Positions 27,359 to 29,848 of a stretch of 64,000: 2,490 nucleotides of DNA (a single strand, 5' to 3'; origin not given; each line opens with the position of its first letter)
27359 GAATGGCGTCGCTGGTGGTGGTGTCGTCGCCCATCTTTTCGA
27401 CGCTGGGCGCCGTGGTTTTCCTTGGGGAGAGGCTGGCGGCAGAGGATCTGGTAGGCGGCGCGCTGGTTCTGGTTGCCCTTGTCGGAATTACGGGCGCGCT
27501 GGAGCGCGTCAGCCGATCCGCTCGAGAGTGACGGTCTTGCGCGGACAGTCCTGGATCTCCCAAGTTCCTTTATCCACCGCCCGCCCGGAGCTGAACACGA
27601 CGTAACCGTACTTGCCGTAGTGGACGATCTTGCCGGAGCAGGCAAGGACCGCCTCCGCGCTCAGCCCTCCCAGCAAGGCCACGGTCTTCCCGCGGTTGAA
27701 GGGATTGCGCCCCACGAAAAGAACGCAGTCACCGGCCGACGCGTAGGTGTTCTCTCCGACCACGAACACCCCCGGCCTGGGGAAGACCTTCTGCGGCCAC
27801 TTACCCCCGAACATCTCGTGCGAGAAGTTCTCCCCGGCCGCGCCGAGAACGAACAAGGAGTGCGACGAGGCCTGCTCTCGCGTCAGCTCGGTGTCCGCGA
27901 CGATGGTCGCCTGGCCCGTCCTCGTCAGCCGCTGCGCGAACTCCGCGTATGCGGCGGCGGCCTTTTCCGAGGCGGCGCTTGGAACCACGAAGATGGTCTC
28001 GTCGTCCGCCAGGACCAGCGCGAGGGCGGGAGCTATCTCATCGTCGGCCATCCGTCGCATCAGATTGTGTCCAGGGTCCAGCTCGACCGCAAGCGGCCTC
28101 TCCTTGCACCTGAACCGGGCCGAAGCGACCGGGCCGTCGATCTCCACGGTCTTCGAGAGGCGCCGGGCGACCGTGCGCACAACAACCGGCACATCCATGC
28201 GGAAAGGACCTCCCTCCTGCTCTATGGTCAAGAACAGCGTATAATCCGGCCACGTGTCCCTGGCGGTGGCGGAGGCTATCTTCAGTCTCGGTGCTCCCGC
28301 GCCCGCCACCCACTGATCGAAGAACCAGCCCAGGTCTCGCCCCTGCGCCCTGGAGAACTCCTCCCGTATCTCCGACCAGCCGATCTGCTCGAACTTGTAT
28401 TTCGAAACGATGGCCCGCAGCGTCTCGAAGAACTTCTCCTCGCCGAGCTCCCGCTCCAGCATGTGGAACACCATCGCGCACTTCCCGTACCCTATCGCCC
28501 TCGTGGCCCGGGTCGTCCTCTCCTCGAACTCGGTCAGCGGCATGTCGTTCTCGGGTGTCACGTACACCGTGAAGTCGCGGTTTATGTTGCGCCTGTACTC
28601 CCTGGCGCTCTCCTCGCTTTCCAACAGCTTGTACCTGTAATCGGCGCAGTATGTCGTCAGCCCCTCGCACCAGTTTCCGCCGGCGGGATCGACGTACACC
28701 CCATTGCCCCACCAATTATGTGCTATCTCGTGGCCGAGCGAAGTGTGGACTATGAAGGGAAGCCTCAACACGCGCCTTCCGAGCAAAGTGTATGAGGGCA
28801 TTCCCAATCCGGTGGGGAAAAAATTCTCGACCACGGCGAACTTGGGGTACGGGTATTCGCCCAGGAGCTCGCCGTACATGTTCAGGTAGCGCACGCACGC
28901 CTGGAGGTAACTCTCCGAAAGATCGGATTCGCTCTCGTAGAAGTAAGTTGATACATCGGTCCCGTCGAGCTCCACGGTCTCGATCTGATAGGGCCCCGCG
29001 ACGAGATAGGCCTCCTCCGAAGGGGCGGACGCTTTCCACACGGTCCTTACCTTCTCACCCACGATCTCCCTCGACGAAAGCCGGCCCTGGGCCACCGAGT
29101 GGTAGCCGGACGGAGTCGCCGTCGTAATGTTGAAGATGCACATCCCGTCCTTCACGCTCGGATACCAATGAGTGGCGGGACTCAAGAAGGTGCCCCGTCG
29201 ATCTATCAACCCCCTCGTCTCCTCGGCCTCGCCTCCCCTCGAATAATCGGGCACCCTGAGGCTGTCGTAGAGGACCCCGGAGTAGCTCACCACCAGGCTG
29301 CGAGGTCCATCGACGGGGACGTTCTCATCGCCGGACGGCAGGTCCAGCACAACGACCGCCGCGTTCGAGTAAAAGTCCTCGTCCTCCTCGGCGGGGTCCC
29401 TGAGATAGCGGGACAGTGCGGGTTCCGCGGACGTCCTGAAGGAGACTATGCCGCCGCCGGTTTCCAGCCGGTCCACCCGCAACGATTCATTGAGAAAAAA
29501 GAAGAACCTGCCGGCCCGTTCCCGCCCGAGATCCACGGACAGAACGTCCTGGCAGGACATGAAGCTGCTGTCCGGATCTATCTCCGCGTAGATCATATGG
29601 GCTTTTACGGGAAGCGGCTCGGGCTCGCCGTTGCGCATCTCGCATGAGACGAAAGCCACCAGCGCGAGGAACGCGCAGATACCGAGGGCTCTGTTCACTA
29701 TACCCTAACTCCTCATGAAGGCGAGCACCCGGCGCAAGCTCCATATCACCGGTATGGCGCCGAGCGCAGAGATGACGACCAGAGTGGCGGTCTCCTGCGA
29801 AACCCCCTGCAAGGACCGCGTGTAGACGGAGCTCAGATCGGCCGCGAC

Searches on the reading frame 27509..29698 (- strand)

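Call 56: search_protein_families(library=pfam, proteins=[window:27509-29698:-], max_evalue=0.0001)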
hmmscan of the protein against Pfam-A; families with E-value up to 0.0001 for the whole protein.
window:27509-29698:- (729 aa): 1 family
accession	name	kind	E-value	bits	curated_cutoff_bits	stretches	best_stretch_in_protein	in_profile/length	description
PF01433.26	Peptidase_M1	-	1.3e-12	48.2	27.7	1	321-463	71-218/218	Peptidase family M1 domain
